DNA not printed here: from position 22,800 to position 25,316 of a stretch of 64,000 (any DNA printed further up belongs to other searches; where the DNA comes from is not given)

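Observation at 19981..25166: Four-gene operon: two Gfo/Idh/MocA dehydrogenases + activase + short glycyl radical enzyme, in a glycoside-catabolic neighbourhood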

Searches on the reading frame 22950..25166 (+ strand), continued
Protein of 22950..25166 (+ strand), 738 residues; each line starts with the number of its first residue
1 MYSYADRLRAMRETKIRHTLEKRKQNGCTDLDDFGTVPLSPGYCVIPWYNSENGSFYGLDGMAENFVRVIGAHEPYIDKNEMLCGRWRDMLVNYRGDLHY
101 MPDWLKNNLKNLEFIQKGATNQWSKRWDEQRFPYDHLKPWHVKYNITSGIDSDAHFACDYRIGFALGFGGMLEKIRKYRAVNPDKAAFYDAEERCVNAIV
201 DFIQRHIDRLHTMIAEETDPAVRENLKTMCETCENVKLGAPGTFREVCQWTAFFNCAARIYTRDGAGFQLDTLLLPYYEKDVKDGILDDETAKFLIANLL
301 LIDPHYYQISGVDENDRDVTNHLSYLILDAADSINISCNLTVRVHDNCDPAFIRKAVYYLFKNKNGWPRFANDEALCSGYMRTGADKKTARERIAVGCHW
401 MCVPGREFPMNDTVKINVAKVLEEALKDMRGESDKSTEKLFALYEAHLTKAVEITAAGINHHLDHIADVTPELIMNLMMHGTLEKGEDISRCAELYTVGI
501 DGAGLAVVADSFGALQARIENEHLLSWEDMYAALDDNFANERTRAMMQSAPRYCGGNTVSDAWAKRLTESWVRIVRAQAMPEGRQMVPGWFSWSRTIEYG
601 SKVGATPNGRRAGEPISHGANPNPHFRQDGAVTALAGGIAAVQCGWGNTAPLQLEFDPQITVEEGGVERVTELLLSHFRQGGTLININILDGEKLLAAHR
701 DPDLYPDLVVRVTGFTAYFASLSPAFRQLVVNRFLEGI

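Call 59: find_encoding_contigs(protein=P0319, flank=8000, max_places=1)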
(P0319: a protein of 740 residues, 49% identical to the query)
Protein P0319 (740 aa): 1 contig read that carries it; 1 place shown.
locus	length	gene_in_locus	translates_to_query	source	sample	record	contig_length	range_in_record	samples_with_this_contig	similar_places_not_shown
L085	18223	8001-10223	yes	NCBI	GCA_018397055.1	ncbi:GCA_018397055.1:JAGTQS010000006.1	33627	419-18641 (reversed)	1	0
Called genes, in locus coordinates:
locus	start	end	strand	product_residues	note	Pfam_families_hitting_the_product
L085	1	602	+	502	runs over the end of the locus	PF00370:FGGY_N, PF01869:BcrAD_BadFG (faint), PF02782:FGGY_C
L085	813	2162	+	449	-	PF02952:Fucose_iso_C (faint)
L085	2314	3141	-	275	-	PF01791:DeoC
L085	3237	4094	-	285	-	PF04015:DUF362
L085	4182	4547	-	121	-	-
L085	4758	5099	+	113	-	PF13248:Zn_ribbon_3 (weak), PF13240:Zn_Ribbon_1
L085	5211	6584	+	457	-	PF01545:Cation_efflux, PF16916:ZT_dimer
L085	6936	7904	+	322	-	PF13353:Fer4_12, PF00037:Fer4 (weak), PF13237:Fer4_10 (weak), PF14697:Fer4_21 (weak), PF12837:Fer4_6 (faint), PF12838:Fer4_7 (weak), PF13187:Fer4_9 (weak), PF04055:Radical_SAM, +1 more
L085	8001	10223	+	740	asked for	PF02901:PFL-like, PF01228:Gly_radical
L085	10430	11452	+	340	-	PF12706:Lactamase_B_2 (faint)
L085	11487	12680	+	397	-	PF01738:DLH, PF02129:Peptidase_S15, PF20434:BD-FAE, PF00561:Abhydrolase_1, PF12146:Hydrolase_4, PF12697:Abhydrolase_6, PF20408:Abhydrolase_11, PF00326:Peptidase_S9, +4 more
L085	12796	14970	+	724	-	PF00923:TAL_FSA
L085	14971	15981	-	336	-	PF01368:DHH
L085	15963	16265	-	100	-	PF11419:DUF3194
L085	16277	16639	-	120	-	PF01920:Prefoldin_2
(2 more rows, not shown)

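Call 60: find_encoding_contigs(protein=P0378, flank=8000, max_places=1)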
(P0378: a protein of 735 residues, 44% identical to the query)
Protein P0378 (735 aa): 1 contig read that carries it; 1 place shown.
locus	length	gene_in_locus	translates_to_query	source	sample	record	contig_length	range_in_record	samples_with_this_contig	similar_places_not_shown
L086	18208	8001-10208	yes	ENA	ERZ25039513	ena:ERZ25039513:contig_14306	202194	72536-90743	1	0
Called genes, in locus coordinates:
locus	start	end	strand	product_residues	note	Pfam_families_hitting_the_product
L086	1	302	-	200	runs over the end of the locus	PF02517:Rce1-like (weak)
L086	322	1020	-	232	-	PF19845:DUF6320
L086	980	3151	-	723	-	PF00041:fn3, PF25059:FN3_DSCAM-DSCAML_C (faint), PF00041:fn3 (weak)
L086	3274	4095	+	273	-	-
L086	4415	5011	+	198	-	PF02622:DUF179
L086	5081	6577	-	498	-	PF00089:Trypsin, PF13365:Trypsin_2, PF14685:PDZ_Tricorn (faint), PF00595:PDZ (weak), PF13180:PDZ_2, PF17820:PDZ_6, PF13180:PDZ_2, PF17820:PDZ_6, +1 more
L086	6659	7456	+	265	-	-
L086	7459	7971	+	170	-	PF14512:TM1586_NiRdase, PF00881:Nitroreductase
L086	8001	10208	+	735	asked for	PF02901:PFL-like, PF01228:Gly_radical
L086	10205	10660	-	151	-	PF01208:URO-D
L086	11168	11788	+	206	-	PF13489:Methyltransf_23, PF01209:Ubie_methyltran, PF13847:Methyltransf_31, PF08241:Methyltransf_11, PF08242:Methyltransf_12, PF13649:Methyltransf_25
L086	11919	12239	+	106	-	PF03551:PadR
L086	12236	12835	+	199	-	PF22564:HAAS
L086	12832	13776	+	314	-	PF13349:DUF4097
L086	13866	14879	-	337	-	PF00849:PseudoU_synth_2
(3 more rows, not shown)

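Call 62: search_protein_families(library=pfam, proteins=[L031:2489-4606:+, L031:4620-6593:+, L031:10204-11553:+, L031:11556-13652:+, L051:6258-7250:+, L051:10269-11189:+, L051:11389-12156:+, L079:4552-5811:-, L079:5838-6719:-, L052:4981-7167:-], max_evalue=0.00001)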
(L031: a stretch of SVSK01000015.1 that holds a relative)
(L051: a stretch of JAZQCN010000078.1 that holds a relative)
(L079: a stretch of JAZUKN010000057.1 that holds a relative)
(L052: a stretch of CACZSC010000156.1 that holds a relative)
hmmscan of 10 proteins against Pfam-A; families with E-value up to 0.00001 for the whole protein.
L031:2489-4606:+ (706 aa): 1 family
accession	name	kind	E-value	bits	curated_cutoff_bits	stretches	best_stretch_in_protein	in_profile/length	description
PF17389.8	Bac_rhamnosid6H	-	1.7e-18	67.5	24.5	1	364-697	14-331/339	Bacterial alpha-L-rhamnosidase 6 hairpin glycosidase domain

L031:4620-6593:+ (658 aa): 1 family
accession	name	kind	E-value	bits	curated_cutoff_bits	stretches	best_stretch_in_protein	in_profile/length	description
PF02065.24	Melibiase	-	1.5e-10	41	27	1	183-360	31-194/347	Melibiase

L031:10204-11553:+ (450 aa): 1 family
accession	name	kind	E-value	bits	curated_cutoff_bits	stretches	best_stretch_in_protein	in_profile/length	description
PF16116.10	DUF4832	-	3.2e-13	50.4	29.2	1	303-418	68-194/216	Domain of unknown function (DUF4832)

L031:11556-13652:+ (699 aa): 1 family
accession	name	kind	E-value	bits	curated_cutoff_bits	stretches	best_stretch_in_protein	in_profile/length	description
PF17389.8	Bac_rhamnosid6H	-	7.2e-14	52.3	24.5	1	363-605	10-242/339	Bacterial alpha-L-rhamnosidase 6 hairpin glycosidase domain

L051:6258-7250:+ (331 aa): 1 family
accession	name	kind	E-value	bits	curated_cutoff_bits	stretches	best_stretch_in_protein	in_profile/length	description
PF13088.12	BNR_2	-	1.3e-23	84.2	31.4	1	55-298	48-272/277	BNR repeat-like domain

L051:10269-11189:+ (307 aa): 1 family
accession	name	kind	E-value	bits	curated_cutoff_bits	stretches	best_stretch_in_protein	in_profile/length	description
PF00701.28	DHDPS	-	1.9e-57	194.7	22.1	1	6-290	2-288/289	Dihydrodipicolinate synthetase family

L051:11389-12156:+ (256 aa): 1 family
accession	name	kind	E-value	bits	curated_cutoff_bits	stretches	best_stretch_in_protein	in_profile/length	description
PF13472.12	Lipase_GDSL_2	-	3.3e-11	44.4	32.9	1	87-240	19-178/178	GDSL-like Lipase/Acylhydrolase family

L079:4552-5811:- (419 aa): 1 family
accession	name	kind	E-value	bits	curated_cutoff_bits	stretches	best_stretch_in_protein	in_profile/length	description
PF07949.17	YbbR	-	1.6e-16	60.8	22.3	1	153-230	12-80/81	YbbR-like protein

L079:5838-6719:- (293 aa): 2 families
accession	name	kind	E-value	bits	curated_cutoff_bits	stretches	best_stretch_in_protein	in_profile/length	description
PF02457.21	DAC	-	7e-42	142.2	27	1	134-251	2-118/119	DisA bacterial checkpoint controller nucleotide-binding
PF19293.4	CdaA_N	-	3.7e-16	59.5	23.8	1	21-98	3-81/81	CdaA N-terminal transmembrane domain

L052:4981-7167:- (728 aa): 1 family
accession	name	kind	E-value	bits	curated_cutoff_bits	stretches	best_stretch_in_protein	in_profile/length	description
PF07940.18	Hepar_II_III_C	-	5.5e-17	62.5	24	1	428-585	19-180/237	Heparinase II/III-like, C-terminal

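Call 75: predict_structure(alignment_id=A4)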
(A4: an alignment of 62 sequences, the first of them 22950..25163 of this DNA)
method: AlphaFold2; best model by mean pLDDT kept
length: 738 residues; sequences in the alignment: 62
mean_pLDDT: 88.3   pTM: 0.89
mean pLDDT of the five models: 88.3, 88.0, 87.9, 86.9, 85.5
residues with pLDDT >= 90: 498; 70-90: 167; 50-70: 36; < 50: 37
segments of 3 or more residues with pLDDT < 50: 97-131
pLDDT, mean of each block of 10 residues (from residue 1): 89 94 86 85 84 78 95 95 93 60 38 38 31 79 90 78 97 98 97 98 99 97 97 98 98 94 78 96 98 97 87 95 97 91 95 96 89 95 93 74 87 89 98 96 98 95 86 93 95 90 94 98 96 97 95 90 97 96 91 81 96 88 69 86 91 77 86 94 90 92 93 84 90 69
secondary structure, 60 per line:
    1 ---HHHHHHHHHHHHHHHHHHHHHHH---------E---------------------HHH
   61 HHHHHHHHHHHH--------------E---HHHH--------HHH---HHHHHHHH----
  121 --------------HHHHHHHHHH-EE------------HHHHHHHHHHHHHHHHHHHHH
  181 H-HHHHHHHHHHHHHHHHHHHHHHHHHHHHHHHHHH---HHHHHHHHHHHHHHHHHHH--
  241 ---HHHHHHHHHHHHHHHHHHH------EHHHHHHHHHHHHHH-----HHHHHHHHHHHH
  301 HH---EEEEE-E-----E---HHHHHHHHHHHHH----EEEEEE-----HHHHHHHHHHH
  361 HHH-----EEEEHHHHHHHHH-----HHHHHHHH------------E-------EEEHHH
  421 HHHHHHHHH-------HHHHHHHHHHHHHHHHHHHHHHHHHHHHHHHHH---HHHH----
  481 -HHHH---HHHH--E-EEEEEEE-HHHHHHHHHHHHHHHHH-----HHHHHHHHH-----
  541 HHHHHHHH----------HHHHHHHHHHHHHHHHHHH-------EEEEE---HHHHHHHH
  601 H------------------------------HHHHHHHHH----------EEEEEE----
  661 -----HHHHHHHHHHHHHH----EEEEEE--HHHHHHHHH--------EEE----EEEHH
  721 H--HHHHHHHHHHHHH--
elements in order (helices of 4 or more, strands of 3 or more residues): H4-26 H58-72 H91-94 H109-116 H135-144 H160-181 H183-216 H220-238 H244-262 H270-283 H289-302 E306-310 H322-334 E339-344 H350-363 E369-372 H373-381 H387-394 E415-417 H418-429 H437-469 H473-476 H482-485 H489-492 E497-503 H505-521 H527-535 H541-548 H559-577 E585-589 H593-601 H632-640 E651-656 H666-679 E684-689 H692-700 E709-711 E716-718 H724-736

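Call 77: search_protein_families(library=ncbifam, proteins=[L010:3663-4754:+, L025:2839-3915:+, L006:10229-11395:+, L056:959-2230:+, L067:4995-5753:+, L016:10219-11424:+], max_evalue=0.000001)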
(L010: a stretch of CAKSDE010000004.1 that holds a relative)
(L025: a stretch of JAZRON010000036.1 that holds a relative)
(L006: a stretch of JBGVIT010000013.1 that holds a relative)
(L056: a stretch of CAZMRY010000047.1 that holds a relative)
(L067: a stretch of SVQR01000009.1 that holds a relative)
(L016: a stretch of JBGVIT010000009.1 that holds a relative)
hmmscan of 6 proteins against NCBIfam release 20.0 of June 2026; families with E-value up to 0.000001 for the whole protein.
L010:3663-4754:+ (364 aa): 7 families
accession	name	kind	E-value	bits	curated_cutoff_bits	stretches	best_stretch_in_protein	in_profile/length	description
TIGR04380.1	myo_inos_iolG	equivalog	4.3e-22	78.4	355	1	7-278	3-256/330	inositol 2-dehydrogenase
NF052479.1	LevoglcsnDh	equivalog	2.7e-21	75.7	650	1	21-275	29-290/386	levoglucosan dehydrogenase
NF040723.1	UDP-GlcNAcDh_Arch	equivalog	2.3e-13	50.3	450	1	7-206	2-187/302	UDP-N-acetylglucosamine 3-dehydrogenase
NF052679.1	InsChiInosDhIolG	equivalog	1.6e-11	43.8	540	1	7-155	4-154/343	bifunctional inositol 2-dehydrogenase/D-chiro-inositol 1-dehydrogenase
NF007574.0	PRK10206.1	equivalog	7e-11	41.8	352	1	7-207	4-197/345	oxidoreductase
NF041392.1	XylDh_Gfo6_Halo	equivalog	3.6e-10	39.2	350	1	7-281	18-282/350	D-xylose 1-dehydrogenase Gfo6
NF008607.0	PRK11579.1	subfamily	6.2e-08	32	330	1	7-204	6-196/346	oxidoreductase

L025:2839-3915:+ (359 aa): 4 families
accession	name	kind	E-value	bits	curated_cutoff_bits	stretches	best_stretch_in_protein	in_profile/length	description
NF040723.1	UDP-GlcNAcDh_Arch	equivalog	2.3e-17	63.5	450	1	5-160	2-147/302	UDP-N-acetylglucosamine 3-dehydrogenase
NF052479.1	LevoglcsnDh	equivalog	8.7e-12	44.4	650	1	64-213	63-207/386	levoglucosan dehydrogenase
TIGR04380.1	myo_inos_iolG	equivalog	1.3e-10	40.7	355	1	4-161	2-152/330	inositol 2-dehydrogenase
NF041392.1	XylDh_Gfo6_Halo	equivalog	2.1e-09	36.6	350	1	72-272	81-274/350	D-xylose 1-dehydrogenase Gfo6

L006:10229-11395:+ (389 aa): 17 families
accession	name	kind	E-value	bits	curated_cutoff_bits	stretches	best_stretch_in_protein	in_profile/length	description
TIGR02032.1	GG-red-SF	subfamily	1.9e-12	47.5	158.8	1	14-185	1-157/297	geranylgeranyl reductase family protein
NF041080.1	DGGGPL_reductase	equivalog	6.2e-10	38.5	580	0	121-180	101-162/447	digeranylgeranylglycerophospholipid reductase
NF004789.0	PRK06134.1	subfamily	6.2e-10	38.2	747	1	9-52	8-51/581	FAD-dependent oxidoreductase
NF005510.0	PRK07121.1-3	subfamily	2.1e-09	36.7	481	0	8-52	17-61/492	FAD-binding protein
NF006130.0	PRK08274.1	equivalog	3.4e-09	36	369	1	13-44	5-36/467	FAD-dependent tricarballylate dehydrogenase TcuA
NF005508.0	PRK07121.1-1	equivalog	3.8e-08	32.3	537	1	9-52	16-59/497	FAD-binding protein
NF005512.0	PRK07121.1-5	subfamily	5.7e-08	31.7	812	1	12-75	20-81/489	FAD-binding protein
TIGR03467.1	HpnE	equivalog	9.6e-08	31.7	283.05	1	16-53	1-38/430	hydroxysqualene dehydroxylase HpnE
NF053717.1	VnlPnlRedVprA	equivalog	1.1e-07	31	600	1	11-51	4-44/481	vinyl phenol reductase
NF009476.0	PRK12839.1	equivalog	2.8e-07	29.1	940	1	10-53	5-48/572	FAD-dependent oxidoreductase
NF009477.0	PRK12843.1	equivalog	3.3e-07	29.2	758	1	11-52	14-55/578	FAD-dependent oxidoreductase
TIGR01813.1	flavo_cyto_c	subfamily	3.6e-07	29.3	285.45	0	15-50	1-37/444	flavocytochrome c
NF053677.1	Desat2ChcC2Cyan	equivalog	5.7e-07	28.2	900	1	15-52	2-39/558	4-oxocyclohex-2-ene-1-carboxylate 5-dehydrogenase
NF041385.1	Dggglyphlred_Halo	equivalog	7e-07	28.1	700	0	126-179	106-156/405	digeranylgeranylglycerophospholipid reductase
TIGR03997.1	mycofact_OYE_2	equivalog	9e-07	27.6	793.15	0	15-50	381-416/645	mycofactocin system FadH/OYE family oxidoreductase 2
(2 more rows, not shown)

L056:959-2230:+ (424 aa): 2 families
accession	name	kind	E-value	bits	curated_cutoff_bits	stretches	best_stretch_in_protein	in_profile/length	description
NF040723.1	UDP-GlcNAcDh_Arch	equivalog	3.5e-11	43.2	450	1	4-146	1-142/302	UDP-N-acetylglucosamine 3-dehydrogenase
TIGR04380.1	myo_inos_iolG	equivalog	3.7e-08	32.6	355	1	4-145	2-145/330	inositol 2-dehydrogenase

L067:4995-5753:+ (253 aa): 6 families
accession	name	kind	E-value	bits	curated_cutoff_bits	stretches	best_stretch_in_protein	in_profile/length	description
TIGR03234.1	OH-pyruv-isom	equivalog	3.3e-40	138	353.45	1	3-237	3-244/254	hydroxypyruvate isomerase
NF043033.1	OxoTetrIsom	equivalog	2.8e-32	112.4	325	1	6-235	7-239/251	2-oxo-tetronate isomerase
NF007444.0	PRK09997.1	equivalog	1.7e-25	90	465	1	2-237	3-245/258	hydroxypyruvate isomerase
NF007441.0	PRK09989.1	equivalog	8.4e-16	58.5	412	1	6-247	7-255/258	HPr family phosphocarrier protein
NF041099.2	keto_glucon_epim_IolO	equivalog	8.6e-16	58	300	1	86-234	97-247/269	5-keto-L-gluconate epimerase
NF051856.1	PsicseEpim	equivalog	2.8e-11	43.7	300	1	108-232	123-244/287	D-psicose 3-epimerase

L016:10219-11424:+ (402 aa): 9 families
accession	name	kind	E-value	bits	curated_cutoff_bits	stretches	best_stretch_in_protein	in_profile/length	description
NF040723.1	UDP-GlcNAcDh_Arch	equivalog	6.8e-27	94.8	450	1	6-212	5-193/302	UDP-N-acetylglucosamine 3-dehydrogenase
TIGR04380.1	myo_inos_iolG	equivalog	2.5e-23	82.5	355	1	6-210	6-199/330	inositol 2-dehydrogenase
NF041392.1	XylDh_Gfo6_Halo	equivalog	7.2e-18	64.5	350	1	6-154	21-169/350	D-xylose 1-dehydrogenase Gfo6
NF052479.1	LevoglcsnDh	equivalog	8.6e-14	51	650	1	55-208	62-213/386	levoglucosan dehydrogenase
NF058561.1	BT_2158_fam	equivalog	5.3e-12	45.1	750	1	6-161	40-190/487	glycoside 3-dehydrogenase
NF008607.0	PRK11579.1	subfamily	2.5e-10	39.9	330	1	6-195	9-188/346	oxidoreductase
NF052679.1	InsChiInosDhIolG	equivalog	3.2e-10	39.5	540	1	6-204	7-193/343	bifunctional inositol 2-dehydrogenase/D-chiro-inositol 1-dehydrogenase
NF007574.0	PRK10206.1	equivalog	7.3e-09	35.1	352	1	68-153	66-151/345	oxidoreductase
NF058563.1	BT_2159_fam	equivalog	6.9e-08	31.9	650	1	6-151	5-146/350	disaccharide 3-dehydrogenase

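Call 78: fold_search(model_id=the predicted structure, library=pdb)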
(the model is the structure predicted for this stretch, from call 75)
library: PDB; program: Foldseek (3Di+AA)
matches with E <= 10: 239; with E <= 0.001: 66
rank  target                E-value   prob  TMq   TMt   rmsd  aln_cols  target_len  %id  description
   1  1r8w_A                6.3e-36  1.00  0.81  0.76   6.4       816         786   19  Native structure of the B12-independent glycerol dehydratase from clostridium butyricum (released 2004-06-01)
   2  8yjo_A                9.0e-36  1.00  0.81  0.78   6.0       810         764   22  Structure of E. coli glycyl radical enzyme PflD with bound malonate (released 2024-10-02)
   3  8id0                  2.2e-35  1.00  0.80  0.76   6.4       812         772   19  Crystal structure of PflD bound to 1,5-anhydromannitol-6-phosphate in Streptococcus dysgalactiae subsp. equisimilis (released 2024-10-02)
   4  5i2g_A                2.5e-35  1.00  0.82  0.76   6.2       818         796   20  1,2-propanediol Dehydration in Roseburia inulinivorans; Structural Basis for Substrate and Enantiomer Selectivity (released 2016-06-01)
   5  5i2a_A                4.2e-35  1.00  0.82  0.73   6.2       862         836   20  1,2-propanediol Dehydration in Roseburia inulinivorans; Structural Basis for Substrate and Enantiomer Selectivity (released 2016-06-01)
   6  9rco_A                7.3e-35  1.00  0.82  0.76   6.0       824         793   19  1,2-propanediol dehydratase with 0.1 % glycerol additive (released 2025-06-11)
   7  6vxc_A                1.3e-34  1.00  0.77  0.72   5.1       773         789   22  Crystal structure of hydroxyproline dehydratase (HypD) from Clostridioides difficile (released 2020-04-08)
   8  9rcp_B                1.4e-34  1.00  0.82  0.77   5.9       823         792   19  1,2-propanediol dehydratase with 0.1 % 1,3-propanediol additive (released 2025-06-11)
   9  9r0v_A                1.4e-34  1.00  0.80  0.75   6.3       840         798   18  CutC IN COMPLEX WITH Inhibitor (released 2026-02-11)
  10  5a0u_H                1.4e-34  1.00  0.80  0.75   6.1       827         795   20  Structure of CutC choline lyase choline bound form from Klebsiella pneumoniae. (released 2015-07-29)
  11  5i2g_B                1.6e-34  1.00  0.82  0.76   6.4       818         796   20  1,2-propanediol Dehydration in Roseburia inulinivorans; Structural Basis for Substrate and Enantiomer Selectivity (released 2016-06-01)
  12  9rcp_C                3.6e-34  1.00  0.81  0.76   6.1       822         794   19  1,2-propanediol dehydratase with 0.1 % 1,3-propanediol additive (released 2025-06-11)
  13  9rcq_A                3.7e-34  1.00  0.82  0.75   6.0       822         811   19  1,2-propanediol dehydratase with no ligand additives (released 2025-06-11)
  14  6nd3_D                3.9e-34  1.00  0.79  0.74   6.7       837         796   19  wild-type choline TMA lyase in complex with betaine aldehyde (released 2019-01-16)
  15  5a0u_B                4.7e-34  1.00  0.80  0.75   6.2       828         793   20  Structure of CutC choline lyase choline bound form from Klebsiella pneumoniae. (released 2015-07-29)
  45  2y8n_A                2.2e-29  1.00  0.70  0.60   5.7       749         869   17  Crystal structure of glycyl radical enzyme (released 2011-09-21)
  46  4pkc_A                2.2e-29  1.00  0.76  0.67   6.7       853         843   17  Benzylsuccinate alpha-gamma complex (released 2014-07-02)
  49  9o8u_A                4.7e-28  1.00  0.78  0.70   4.5       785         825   18  (1-methylalkyl)succinate synthase alpha-beta-gamma-delta complex with bound fumarate (released 2025-07-23)
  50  7e7l_B                7.1e-28  1.00  0.77  0.74   5.3       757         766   21  The crystal structure of arylacetate decarboxylase from Olsenella scatoligenes. (released 2021-07-28)
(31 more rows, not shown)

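Call 80: find_encoding_contigs(protein=window:22950-25166:+, flank=10000, max_places=2)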
Protein window:22950-25166:+ (738 aa): 1 contig read that carries it; 1 place shown.
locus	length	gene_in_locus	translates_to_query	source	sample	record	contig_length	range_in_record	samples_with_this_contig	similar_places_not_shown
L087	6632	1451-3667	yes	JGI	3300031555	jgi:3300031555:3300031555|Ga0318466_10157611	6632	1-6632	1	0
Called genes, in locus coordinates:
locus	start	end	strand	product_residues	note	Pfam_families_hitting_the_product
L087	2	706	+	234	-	?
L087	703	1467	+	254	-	PF13353:Fer4_12, PF04055:Radical_SAM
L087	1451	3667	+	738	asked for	PF02901:PFL-like, PF01228:Gly_radical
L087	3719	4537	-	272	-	PF00702:Hydrolase (faint), PF08282:Hydrolase_3, PF05116:S6PP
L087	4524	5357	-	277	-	PF00165:HTH_AraC, PF12833:HTH_18, PF00165:HTH_AraC (weak)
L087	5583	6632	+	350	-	?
